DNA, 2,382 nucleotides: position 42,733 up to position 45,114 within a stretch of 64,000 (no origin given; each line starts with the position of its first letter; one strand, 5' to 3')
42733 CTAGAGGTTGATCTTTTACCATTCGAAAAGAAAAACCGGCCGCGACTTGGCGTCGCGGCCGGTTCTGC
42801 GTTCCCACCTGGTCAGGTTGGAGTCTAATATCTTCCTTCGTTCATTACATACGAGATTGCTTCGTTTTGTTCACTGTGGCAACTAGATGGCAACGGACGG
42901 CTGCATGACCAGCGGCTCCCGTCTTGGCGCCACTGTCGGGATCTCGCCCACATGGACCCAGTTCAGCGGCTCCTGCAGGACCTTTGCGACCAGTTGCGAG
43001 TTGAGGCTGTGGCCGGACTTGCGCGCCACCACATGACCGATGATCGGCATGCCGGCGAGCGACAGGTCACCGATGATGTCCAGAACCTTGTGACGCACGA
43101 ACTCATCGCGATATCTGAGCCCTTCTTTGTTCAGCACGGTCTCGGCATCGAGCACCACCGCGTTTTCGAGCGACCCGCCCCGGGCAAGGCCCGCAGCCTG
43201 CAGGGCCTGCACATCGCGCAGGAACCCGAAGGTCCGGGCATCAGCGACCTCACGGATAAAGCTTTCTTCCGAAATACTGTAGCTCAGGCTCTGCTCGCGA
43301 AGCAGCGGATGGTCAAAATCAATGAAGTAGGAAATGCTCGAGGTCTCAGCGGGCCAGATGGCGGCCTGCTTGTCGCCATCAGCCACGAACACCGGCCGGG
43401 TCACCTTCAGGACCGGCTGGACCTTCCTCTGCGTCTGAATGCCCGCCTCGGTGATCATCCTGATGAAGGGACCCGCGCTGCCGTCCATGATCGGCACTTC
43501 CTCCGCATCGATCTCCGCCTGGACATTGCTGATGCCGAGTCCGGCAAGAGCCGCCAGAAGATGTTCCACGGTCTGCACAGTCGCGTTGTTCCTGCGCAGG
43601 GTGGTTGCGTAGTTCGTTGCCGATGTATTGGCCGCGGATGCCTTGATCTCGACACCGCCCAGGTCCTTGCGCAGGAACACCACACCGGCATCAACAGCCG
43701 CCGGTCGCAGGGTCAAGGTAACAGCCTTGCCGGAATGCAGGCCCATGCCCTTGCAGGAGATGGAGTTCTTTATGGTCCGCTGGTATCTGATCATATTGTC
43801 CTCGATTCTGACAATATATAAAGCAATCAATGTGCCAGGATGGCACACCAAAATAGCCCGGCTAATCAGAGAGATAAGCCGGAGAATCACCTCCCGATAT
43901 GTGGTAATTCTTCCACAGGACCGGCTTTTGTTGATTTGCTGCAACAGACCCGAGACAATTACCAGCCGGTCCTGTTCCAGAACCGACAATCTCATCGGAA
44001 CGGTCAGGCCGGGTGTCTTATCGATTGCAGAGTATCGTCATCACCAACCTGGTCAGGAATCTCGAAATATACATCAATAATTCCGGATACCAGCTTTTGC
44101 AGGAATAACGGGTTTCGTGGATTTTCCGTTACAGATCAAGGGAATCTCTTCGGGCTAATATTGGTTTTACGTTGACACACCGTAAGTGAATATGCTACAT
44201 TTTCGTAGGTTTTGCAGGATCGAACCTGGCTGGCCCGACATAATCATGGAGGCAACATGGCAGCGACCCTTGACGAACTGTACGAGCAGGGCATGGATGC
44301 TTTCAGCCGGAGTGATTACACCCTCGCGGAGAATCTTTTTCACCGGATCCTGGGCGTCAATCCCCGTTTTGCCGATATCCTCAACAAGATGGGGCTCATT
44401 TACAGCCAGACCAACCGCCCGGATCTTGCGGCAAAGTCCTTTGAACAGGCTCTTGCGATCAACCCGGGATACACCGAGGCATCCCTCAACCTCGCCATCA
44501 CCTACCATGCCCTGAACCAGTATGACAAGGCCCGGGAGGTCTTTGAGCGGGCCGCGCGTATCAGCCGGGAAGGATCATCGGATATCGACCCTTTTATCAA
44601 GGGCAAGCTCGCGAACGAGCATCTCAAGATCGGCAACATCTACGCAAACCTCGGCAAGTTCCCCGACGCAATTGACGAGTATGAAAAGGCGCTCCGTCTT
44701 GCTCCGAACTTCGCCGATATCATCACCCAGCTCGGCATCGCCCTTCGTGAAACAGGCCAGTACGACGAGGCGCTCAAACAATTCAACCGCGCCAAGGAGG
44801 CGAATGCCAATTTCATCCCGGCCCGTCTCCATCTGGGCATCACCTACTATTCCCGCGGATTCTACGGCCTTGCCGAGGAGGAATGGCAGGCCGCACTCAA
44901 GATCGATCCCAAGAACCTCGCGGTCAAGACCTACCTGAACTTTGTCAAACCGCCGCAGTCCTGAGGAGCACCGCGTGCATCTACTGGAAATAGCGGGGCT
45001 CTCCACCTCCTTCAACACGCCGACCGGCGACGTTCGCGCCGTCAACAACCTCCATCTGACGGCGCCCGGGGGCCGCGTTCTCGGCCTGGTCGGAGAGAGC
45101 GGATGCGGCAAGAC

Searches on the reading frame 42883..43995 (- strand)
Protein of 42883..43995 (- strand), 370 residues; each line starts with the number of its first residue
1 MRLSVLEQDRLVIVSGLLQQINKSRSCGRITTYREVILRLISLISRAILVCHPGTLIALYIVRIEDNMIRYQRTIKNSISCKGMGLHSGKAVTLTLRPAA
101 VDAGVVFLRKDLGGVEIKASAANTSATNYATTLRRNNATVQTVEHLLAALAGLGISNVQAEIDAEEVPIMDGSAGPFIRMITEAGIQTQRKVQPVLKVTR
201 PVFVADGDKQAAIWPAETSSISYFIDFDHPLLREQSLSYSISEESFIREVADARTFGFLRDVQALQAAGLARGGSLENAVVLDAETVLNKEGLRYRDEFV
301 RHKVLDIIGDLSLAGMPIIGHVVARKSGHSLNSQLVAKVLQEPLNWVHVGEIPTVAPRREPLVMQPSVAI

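Call 70: search_protein_families(library=pfam, proteins=[window:42883-43995:-], max_evalue=0.001)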
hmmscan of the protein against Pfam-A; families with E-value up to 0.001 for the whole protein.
window:42883-43995:- (370 aa): 1 family
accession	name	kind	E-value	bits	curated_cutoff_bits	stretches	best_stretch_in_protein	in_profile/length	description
PF03331.19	LpxC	-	3.8e-107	358.2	27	1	72-340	1-267/268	UDP-3-O-acyl N-acetylglycosamine deacetylase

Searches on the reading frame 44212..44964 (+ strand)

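Call 70: search_protein_families(library=pfam, proteins=[window:44212-44964:+], max_evalue=0.001)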
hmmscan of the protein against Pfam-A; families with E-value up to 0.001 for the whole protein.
window:44212-44964:+ (250 aa): 25 families
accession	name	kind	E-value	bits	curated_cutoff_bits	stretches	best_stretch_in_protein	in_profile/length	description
PF07719.23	TPR_2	-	1.1e-36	122.3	27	4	135-166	2-33/34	Tetratricopeptide repeat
PF00515.34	TPR_1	-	3.2e-35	118.9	27.8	4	135-167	2-34/34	Tetratricopeptide repeat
PF13181.12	TPR_8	-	3.6e-26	89.5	25.7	3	54-86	1-33/34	Tetratricopeptide repeat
PF13414.12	TPR_11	-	1.3e-25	89.2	26.8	3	141-177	1-37/42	TPR repeat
PF14559.12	TPR_19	-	2.2e-25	89.2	25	2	68-117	5-54/68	Tetratricopeptide repeat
PF13432.12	TPR_16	-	4.4e-25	88.2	32.7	3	59-118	2-61/65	Tetratricopeptide repeat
PF13424.12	TPR_12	-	5.3e-24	84.7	30.1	3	139-196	8-73/77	Tetratricopeptide repeat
PF13428.12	TPR_14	-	2.1e-22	77.8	23.5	1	135-175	2-42/44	Tetratricopeptide repeat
PF13431.12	TPR_17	-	9.1e-21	72.8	24.4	2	157-188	2-33/34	Tetratricopeptide repeat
PF13374.12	TPR_10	-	5.7e-20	71.1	27.5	1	93-120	7-34/42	Tetratricopeptide repeat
PF13176.12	TPR_7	-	2.5e-17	61.9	27.9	1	92-119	3-30/36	Tetratricopeptide repeat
PF13371.12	TPR_9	-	6.5e-14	52.1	35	1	140-194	1-55/73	Tetratricopeptide repeat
PF13174.12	TPR_6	-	1.9e-12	47.4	26.3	0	89-114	1-26/33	Tetratricopeptide repeat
PF24575.1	TPR_Slam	-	5.5e-11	43.3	35.2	0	143-191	56-104/104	Surface lipoprotein assembly modifier, N-terminal TPR repeats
PF23914.1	TPR_CcmH_CycH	-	2.7e-10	40.8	42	1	138-234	54-153/158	Cytochrome c-type biogenesis protein H TPR domain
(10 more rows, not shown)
